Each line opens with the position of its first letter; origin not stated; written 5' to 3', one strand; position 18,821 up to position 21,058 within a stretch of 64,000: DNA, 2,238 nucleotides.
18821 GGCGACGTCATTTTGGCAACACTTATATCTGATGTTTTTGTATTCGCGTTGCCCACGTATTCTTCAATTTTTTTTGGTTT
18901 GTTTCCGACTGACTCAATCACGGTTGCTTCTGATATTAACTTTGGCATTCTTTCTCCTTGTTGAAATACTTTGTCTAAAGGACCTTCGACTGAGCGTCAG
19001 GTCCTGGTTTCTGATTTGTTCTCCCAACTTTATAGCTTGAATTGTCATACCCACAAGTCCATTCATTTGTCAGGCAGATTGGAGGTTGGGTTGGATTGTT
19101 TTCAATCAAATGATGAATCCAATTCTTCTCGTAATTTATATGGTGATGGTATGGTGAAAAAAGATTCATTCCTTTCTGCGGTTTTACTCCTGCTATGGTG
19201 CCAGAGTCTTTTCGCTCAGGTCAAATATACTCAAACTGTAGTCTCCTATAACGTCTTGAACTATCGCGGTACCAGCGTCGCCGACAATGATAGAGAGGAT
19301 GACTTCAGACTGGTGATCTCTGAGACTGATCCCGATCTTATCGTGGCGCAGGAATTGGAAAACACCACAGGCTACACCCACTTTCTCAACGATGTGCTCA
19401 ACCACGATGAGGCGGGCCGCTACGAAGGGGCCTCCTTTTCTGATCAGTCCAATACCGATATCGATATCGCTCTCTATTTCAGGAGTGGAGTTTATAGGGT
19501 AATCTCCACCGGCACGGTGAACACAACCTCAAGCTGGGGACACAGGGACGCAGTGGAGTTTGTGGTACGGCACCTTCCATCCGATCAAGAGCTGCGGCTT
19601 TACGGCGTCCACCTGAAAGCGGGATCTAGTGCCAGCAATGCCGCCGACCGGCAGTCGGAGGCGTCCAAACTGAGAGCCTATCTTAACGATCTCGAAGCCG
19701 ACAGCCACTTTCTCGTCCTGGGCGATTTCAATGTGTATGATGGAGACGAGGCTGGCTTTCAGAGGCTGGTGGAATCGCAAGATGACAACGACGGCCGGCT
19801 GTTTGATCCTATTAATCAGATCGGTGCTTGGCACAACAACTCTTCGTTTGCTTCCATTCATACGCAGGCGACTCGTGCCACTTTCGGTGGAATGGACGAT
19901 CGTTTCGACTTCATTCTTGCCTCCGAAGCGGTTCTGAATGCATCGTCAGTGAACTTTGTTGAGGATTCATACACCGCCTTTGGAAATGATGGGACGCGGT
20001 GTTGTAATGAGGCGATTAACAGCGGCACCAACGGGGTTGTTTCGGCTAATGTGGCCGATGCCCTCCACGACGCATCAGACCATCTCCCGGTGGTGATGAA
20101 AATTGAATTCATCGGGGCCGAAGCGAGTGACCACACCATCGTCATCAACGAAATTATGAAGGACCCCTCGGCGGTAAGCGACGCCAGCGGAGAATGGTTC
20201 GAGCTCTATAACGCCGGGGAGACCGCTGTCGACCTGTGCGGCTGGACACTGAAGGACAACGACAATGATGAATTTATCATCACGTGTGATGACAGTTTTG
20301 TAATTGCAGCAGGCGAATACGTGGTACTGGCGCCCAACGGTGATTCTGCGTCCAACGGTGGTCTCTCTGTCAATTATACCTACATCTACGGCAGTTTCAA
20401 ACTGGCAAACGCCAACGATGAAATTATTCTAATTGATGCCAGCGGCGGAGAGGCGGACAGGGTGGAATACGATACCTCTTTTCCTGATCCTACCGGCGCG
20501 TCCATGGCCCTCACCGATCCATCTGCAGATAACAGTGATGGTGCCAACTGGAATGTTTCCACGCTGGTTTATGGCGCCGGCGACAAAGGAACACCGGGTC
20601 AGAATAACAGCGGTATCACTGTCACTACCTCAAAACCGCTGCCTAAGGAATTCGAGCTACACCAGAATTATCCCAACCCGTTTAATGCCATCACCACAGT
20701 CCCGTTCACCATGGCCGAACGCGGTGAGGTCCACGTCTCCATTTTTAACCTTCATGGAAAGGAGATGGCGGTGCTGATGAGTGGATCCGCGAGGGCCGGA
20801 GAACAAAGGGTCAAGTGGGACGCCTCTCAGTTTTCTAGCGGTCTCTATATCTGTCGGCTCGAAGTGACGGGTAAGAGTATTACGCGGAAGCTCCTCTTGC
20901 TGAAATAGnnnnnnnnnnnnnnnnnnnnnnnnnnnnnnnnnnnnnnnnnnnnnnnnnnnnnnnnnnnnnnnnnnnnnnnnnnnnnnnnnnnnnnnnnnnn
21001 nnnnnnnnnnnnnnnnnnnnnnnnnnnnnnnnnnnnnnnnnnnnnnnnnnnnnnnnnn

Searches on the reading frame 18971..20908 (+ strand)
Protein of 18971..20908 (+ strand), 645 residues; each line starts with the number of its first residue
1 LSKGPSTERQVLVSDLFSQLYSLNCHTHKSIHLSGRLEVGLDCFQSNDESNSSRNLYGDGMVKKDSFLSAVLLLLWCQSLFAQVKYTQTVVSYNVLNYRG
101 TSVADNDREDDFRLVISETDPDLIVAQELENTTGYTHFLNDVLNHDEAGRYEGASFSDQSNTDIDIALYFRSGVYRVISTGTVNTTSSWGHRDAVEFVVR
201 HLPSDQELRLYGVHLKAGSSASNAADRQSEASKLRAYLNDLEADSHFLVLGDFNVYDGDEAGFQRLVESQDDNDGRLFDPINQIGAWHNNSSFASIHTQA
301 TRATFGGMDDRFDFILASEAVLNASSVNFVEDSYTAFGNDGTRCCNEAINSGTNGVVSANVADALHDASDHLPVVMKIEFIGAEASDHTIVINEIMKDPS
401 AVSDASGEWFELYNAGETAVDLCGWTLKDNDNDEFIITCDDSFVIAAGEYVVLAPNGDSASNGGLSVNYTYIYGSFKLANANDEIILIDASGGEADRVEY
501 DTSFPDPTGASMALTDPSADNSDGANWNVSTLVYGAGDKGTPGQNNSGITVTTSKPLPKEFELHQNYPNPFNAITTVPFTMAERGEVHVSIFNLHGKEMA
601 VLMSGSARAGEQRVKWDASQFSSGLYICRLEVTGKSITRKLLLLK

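Call 59: search_protein_families(library=pfam, proteins=[window:18971-20908:+], max_evalue=0.000001)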
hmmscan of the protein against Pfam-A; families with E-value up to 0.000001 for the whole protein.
window:18971-20908:+ (645 aa): 3 families
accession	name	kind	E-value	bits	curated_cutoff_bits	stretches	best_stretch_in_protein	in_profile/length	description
PF00932.25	LTD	-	1.3e-21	77.5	34.3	1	386-500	4-107/109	Lamin Tail Domain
PF18962.6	Por_Secre_tail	-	4.4e-11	43.4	27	1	567-642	2-74/75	Secretion system C-terminal sorting domain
PF03372.29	Exo_endo_phos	-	2.9e-09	37.5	24.5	1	91-330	1-215/225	Endonuclease/Exonuclease/phosphatase family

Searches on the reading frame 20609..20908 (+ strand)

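Call 68: search_protein_families(library=ncbifam, proteins=[window:20609-20908:+], max_evalue=10)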
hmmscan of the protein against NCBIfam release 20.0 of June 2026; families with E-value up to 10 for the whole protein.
window:20609-20908:+ (99 aa): 7 families
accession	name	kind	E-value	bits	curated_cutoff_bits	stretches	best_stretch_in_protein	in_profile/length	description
TIGR04183.1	Por_Secre_tail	domain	1.5e-10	40.9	23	1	21-96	2-70/72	T9SS type A sorting domain-containing protein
NF052323.1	T9SSA_dep_M6i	equivalog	2.1e-10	39.2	600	1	20-89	960-1029/1043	T9SS-dependent M6-like inactivated metalloprotease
NF038113.1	T9SSA_dep_M36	equivalog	5.1e-09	34.8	885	1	17-97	792-868/869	T9SS-dependent M36 family metallopeptidase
NF033707.1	T9SS_sortase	equivalog_domain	3.5e-06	24.9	420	1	14-89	995-1080/1095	type IX secretion system sortase PorU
NF042415.1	STY0301_fam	subfamily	0.068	13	22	1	42-95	57-112/137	STY0301 family protein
NF005176.1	PRK06655.1-1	equivalog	0.11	12.4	230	1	37-74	95-132/197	flagellar hook assembly protein FlgD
NF011829.0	PRK15301.1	equivalog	0.11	11.9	226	1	34-70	57-91/189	hypothetical protein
